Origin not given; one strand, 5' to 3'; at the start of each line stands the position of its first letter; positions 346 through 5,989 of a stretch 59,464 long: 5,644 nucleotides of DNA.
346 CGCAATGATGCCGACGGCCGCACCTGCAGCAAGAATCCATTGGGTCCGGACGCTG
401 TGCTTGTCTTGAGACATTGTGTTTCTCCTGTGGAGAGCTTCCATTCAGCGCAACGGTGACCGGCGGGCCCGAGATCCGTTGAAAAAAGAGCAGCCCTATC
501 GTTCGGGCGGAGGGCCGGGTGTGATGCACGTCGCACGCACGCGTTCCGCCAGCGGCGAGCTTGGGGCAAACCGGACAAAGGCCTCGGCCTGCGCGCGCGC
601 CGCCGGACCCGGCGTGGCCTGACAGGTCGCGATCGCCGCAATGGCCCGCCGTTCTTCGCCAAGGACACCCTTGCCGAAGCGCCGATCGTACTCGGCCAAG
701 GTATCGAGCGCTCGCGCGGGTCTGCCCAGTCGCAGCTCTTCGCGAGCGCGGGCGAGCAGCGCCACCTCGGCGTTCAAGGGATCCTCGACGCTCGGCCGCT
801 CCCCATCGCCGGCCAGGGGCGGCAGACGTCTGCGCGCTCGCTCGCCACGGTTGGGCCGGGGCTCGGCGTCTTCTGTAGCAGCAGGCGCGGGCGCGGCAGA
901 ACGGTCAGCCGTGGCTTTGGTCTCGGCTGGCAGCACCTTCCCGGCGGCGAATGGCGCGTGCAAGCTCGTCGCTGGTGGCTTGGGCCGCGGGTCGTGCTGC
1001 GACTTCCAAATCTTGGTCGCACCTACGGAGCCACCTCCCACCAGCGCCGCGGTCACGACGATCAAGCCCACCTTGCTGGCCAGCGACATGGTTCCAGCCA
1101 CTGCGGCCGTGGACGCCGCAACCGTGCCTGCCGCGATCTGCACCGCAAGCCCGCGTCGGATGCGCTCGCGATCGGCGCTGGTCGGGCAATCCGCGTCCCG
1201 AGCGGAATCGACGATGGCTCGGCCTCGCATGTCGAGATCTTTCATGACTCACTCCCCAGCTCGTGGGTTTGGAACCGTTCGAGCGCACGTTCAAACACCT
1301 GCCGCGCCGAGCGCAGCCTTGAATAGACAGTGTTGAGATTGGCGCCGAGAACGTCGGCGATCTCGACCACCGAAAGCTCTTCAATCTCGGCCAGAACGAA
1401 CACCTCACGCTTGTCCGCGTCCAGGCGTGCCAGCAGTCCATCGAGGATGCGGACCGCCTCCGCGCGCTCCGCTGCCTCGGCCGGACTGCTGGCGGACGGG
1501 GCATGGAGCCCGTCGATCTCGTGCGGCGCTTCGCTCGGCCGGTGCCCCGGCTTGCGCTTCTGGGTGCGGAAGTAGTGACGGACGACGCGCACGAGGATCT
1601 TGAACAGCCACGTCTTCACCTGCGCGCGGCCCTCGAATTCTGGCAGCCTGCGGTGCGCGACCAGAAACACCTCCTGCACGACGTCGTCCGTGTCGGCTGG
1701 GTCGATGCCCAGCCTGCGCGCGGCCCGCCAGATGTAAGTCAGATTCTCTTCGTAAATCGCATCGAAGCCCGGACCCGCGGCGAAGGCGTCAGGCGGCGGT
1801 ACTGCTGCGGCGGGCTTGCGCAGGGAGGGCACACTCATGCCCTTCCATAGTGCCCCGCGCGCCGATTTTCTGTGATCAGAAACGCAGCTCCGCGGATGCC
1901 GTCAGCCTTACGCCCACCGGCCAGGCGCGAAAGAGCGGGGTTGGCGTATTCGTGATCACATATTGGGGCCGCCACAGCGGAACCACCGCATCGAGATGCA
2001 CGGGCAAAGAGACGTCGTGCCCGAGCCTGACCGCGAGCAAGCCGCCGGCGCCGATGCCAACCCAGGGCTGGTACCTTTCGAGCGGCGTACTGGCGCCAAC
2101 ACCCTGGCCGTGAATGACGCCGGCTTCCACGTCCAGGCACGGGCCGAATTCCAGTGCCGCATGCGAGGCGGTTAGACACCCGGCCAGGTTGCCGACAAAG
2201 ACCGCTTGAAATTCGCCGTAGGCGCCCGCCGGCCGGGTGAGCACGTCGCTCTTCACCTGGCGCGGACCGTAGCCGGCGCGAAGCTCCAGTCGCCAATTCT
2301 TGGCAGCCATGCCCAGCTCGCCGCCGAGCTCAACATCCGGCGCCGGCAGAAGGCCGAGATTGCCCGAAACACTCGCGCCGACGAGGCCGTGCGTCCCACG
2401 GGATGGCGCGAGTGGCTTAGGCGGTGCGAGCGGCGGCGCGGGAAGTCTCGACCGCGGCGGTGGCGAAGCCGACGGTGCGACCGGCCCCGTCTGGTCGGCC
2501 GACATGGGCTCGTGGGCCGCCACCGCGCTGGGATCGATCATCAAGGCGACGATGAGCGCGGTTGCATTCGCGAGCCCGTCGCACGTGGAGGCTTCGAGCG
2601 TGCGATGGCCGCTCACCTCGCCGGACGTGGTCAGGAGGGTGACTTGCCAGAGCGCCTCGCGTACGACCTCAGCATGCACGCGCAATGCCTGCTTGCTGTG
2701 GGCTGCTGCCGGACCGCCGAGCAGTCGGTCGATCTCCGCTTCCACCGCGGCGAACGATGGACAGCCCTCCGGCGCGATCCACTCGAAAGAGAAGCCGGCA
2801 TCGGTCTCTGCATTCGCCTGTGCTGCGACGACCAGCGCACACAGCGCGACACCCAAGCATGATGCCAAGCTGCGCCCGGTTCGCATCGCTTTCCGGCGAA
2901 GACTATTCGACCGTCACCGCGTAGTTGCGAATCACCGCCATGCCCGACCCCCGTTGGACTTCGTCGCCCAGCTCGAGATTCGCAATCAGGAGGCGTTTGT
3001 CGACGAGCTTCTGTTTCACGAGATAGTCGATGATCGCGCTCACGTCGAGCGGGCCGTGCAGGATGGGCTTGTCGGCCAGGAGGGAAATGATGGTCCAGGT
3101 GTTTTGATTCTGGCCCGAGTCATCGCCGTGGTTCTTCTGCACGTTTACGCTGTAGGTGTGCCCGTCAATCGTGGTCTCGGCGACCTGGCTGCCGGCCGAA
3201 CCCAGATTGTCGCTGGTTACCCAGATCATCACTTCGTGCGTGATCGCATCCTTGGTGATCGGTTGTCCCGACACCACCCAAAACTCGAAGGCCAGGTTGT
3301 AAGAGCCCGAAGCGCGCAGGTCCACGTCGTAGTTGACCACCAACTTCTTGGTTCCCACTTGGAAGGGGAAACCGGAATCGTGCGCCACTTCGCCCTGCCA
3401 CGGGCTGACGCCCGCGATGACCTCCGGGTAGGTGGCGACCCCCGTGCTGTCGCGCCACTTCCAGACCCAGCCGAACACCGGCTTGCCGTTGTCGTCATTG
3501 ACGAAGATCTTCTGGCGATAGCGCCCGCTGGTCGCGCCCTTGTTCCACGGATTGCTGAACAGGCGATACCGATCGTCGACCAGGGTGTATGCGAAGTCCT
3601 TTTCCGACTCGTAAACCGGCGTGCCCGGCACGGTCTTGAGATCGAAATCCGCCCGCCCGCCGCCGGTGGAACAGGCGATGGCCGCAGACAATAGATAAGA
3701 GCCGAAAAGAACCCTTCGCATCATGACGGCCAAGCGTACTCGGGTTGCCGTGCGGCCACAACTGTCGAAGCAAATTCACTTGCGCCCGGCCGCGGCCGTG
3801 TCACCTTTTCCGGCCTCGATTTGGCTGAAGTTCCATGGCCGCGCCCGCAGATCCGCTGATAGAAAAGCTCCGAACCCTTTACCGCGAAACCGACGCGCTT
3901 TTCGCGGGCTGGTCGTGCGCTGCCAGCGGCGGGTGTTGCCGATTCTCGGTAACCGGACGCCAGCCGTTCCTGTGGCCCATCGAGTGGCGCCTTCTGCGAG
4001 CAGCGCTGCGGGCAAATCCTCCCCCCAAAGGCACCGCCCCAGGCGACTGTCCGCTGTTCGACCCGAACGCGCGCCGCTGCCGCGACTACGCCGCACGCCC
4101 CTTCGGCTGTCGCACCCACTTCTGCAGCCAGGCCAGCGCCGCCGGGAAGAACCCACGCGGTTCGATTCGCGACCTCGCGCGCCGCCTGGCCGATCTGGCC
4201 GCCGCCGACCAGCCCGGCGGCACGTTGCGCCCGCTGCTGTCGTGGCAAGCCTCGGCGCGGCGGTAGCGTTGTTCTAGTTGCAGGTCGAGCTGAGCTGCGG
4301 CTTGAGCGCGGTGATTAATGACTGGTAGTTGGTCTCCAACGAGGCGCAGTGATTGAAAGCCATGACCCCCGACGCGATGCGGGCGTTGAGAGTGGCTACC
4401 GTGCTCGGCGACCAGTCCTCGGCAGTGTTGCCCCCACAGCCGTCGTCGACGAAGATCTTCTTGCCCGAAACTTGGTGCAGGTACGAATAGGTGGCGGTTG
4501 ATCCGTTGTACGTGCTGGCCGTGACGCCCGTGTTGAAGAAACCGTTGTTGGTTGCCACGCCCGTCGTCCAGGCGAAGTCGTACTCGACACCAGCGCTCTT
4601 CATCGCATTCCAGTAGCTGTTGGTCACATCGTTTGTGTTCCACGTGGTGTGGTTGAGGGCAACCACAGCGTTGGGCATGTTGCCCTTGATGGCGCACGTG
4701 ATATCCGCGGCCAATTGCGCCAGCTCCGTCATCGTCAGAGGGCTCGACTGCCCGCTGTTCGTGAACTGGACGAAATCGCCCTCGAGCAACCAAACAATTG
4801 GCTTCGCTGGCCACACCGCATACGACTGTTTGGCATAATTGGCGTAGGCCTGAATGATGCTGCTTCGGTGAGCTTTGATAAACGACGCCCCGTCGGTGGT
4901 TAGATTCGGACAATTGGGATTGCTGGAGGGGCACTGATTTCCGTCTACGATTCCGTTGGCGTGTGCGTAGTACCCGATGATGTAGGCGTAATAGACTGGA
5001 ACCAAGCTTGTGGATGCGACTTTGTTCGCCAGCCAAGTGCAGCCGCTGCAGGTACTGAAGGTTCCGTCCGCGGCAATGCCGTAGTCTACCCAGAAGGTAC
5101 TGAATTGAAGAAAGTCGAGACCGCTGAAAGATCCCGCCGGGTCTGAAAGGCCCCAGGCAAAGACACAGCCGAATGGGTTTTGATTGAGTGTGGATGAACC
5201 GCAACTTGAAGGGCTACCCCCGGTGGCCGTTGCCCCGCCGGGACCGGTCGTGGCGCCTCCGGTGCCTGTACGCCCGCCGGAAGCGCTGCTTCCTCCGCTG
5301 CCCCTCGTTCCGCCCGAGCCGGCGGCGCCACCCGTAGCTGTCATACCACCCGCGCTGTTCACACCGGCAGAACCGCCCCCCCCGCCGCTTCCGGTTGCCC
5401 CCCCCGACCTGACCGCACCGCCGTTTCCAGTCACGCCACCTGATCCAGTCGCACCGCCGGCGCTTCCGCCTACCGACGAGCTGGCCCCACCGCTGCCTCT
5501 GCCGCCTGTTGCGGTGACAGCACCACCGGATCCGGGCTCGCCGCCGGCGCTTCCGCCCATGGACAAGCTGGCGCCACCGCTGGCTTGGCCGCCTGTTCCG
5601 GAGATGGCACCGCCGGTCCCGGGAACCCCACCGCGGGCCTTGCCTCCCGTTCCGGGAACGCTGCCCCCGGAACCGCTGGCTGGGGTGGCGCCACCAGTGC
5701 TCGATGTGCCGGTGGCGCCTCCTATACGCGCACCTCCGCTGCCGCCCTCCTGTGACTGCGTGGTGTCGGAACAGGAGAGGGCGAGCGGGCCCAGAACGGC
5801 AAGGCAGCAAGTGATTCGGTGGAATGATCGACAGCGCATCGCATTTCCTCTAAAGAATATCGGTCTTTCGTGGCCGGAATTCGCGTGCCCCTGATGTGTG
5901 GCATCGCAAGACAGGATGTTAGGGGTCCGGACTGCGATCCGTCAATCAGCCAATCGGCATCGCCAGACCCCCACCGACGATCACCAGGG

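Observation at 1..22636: Four-gene ECF cassette present three times in 22 kb: ECF sigma, TPR-like anti-sigma, two-Cys-domain barrel protein, Gly-linker lipoprotein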

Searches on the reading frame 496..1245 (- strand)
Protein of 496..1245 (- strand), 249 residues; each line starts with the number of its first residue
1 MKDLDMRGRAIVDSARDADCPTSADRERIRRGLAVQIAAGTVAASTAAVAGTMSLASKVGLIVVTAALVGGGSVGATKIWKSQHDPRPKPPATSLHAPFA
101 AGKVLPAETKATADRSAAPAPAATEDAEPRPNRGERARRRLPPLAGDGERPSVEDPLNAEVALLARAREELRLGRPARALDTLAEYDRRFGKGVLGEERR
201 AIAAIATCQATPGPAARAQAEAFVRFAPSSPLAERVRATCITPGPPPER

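Call 5: search_protein_families(library=pfam, proteins=[window:496-1245:-], max_evalue=0.1)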
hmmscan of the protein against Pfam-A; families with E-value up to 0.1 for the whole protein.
window:496-1245:- (249 aa): 0 families

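Call 7: search_protein_families(library=ncbifam, proteins=[window:496-1245:-], max_evalue=0.01)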
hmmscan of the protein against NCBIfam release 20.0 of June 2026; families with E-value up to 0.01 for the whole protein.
window:496-1245:- (249 aa): 0 families

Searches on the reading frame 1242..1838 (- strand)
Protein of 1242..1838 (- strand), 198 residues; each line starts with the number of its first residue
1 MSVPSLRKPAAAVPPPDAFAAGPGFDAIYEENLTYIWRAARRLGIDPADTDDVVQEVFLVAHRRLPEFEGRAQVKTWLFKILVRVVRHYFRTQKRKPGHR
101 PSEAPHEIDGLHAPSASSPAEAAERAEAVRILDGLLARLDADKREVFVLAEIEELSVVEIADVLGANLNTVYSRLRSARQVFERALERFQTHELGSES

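Call 5: search_protein_families(library=pfam, proteins=[window:1242-1838:-], max_evalue=0.1)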
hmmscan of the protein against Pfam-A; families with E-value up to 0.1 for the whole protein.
window:1242-1838:- (198 aa): 11 families
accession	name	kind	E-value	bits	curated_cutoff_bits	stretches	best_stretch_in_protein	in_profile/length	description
PF04542.20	Sigma70_r2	-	2e-14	53.5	24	1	28-95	1-70/71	Sigma-70 region 2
PF08281.18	Sigma70_r4_2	-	7.7e-12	45.1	25.7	1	131-180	3-52/54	Sigma-70, region 4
PF04545.22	Sigma70_r4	-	4e-06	26.7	24.1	1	135-180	1-46/50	Sigma-70, region 4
PF07638.17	Sigma70_ECF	-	3.2e-05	24.4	21.1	1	59-187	60-184/185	ECF sigma factor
PF13556.12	HTH_30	-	0.00019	21.6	27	1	155-191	13-49/59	PucR C-terminal helix-turn-helix domain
PF13384.12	HTH_23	-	0.00098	19.3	24.6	1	144-176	7-38/50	Homeodomain-like domain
PF22029.2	PhyR_sigma2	-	0.0019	18.6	27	1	31-82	3-54/55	Sigma2 domain of PhyR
PF24410.1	wHTH-HSP90_Na-assoc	-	0.024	15.4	23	0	34-49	30-45/55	wHTH-Hsp90_Na associated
PF13551.12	HTH_29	-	0.033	14.7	28.1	0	149-175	6-33/64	Winged helix-turn helix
PF22233.2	PhyR_sigma-like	-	0.039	14.2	27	0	136-178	1-43/50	Response regulator PhyR, sigma-like domain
PF12840.13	HTH_20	-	0.053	13.9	27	0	149-176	13-40/51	Helix-turn-helix domain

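Call 7: search_protein_families(library=ncbifam, proteins=[window:1242-1838:-], max_evalue=0.01)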
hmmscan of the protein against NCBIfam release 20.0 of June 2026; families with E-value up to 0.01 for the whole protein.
window:1242-1838:- (198 aa): 91 families (the best 25 are shown)
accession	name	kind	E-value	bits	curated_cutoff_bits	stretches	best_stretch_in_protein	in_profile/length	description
NF008888.0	PRK11922.1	equivalog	6.4e-28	97.9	204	1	25-188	32-198/231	RNA polymerase sigma factor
TIGR02937.1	sigma70-ECF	superfamily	3.1e-27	95.2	42.9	1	25-183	3-162/165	sigma-70 family RNA polymerase sigma factor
NF009166.1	PRK12513.1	equivalog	4.3e-24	85.3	206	1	24-188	23-188/193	RNA polymerase sigma factor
NF009185.0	PRK12533.1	equivalog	2e-22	79.9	248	1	33-187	39-194/231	RNA polymerase sigma factor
NF007225.0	PRK09643.1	equivalog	9.5e-20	71.2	190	1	25-193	29-189/204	RNA polymerase sigma factor SigM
TIGR02984.1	Sig-70_plancto1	subfamily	1.4e-19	70.4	183.75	1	48-190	36-185/189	RNA polymerase sigma-70 factor, Planctomycetaceae-specific subfamily 1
TIGR02983.1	SigE-fam_strep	subfamily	1.6e-19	70.4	141.55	1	25-186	8-158/162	SigE family RNA polymerase sigma factor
NF006930.0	PRK09415.1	subfamily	3.2e-19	69.5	198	1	50-188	43-177/179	RNA polymerase factor sigma C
TIGR02959.1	SigZ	equivalog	6.2e-19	68.5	168.65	1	46-187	18-149/170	RNA polymerase sigma factor SigZ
NF007215.0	PRK09637.1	equivalog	1.9e-18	67.1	212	1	46-188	24-156/181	RNA polymerase sigma factor SigZ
TIGR02985.1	Sig70_bacteroi1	subfamily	2.1e-18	67.1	126.4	1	25-182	3-158/162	RNA polymerase sigma-70 factor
NF009171.0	PRK12518.1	equivalog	8.3e-18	64.9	208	1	49-186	52-184/191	RNA polymerase sigma factor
NF004113.0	PRK05602.1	equivalog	8.3e-18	64.8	208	1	29-193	51-208/211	RNA polymerase sigma factor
TIGR02947.1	SigH_actino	hypoth_equivalog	8.7e-18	64.7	251.55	1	33-186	21-179/193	RNA polymerase sigma-70 factor, TIGR02947 family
NF009168.0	PRK12515.1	subfamily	1e-17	64.2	236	1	28-187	27-180/189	RNA polymerase sigma factor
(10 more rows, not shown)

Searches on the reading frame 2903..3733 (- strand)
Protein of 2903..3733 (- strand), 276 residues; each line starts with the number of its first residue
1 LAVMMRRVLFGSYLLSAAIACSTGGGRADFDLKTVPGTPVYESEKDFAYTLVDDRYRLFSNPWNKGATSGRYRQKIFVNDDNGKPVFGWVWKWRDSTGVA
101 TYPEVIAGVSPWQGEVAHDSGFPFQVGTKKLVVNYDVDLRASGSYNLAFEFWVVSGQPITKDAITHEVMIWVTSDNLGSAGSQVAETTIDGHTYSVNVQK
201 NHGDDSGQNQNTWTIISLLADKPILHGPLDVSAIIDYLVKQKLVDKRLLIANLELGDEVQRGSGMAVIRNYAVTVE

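Call 42: search_protein_families(library=pfam, proteins=[window:2903-3733:-], max_evalue=0.001)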
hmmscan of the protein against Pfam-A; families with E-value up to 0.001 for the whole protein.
window:2903-3733:- (276 aa): 1 family
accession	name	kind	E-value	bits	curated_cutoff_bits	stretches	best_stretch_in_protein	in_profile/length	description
PF01670.23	Glyco_hydro_12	-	3.2e-11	44.2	27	1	55-276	2-207/207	Glycosyl hydrolase family 12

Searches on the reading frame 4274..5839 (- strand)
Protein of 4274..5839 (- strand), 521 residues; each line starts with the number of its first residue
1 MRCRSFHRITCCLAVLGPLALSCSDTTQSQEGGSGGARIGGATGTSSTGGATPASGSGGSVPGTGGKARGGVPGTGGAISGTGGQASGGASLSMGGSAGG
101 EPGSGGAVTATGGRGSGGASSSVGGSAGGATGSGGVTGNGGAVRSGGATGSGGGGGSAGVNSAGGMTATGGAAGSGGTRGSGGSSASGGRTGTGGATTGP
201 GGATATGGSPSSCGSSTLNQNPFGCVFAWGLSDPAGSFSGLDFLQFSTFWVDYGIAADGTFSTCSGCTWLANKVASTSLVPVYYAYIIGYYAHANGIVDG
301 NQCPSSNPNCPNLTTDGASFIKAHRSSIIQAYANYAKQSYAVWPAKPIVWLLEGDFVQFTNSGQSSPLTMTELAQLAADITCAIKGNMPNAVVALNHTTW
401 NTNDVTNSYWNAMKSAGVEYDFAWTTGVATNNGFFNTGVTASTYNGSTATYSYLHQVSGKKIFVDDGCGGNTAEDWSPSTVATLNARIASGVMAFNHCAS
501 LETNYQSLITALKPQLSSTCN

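Call 42: search_protein_families(library=pfam, proteins=[window:4274-5839:-], max_evalue=0.001)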
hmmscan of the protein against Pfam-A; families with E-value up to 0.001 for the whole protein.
window:4274-5839:- (521 aa): 0 families

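Call 76: search_protein_families(library=pfam, proteins=[window:4274-5839:-], max_evalue=0.0001)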
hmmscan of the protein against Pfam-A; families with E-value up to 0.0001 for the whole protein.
window:4274-5839:- (521 aa): 0 families
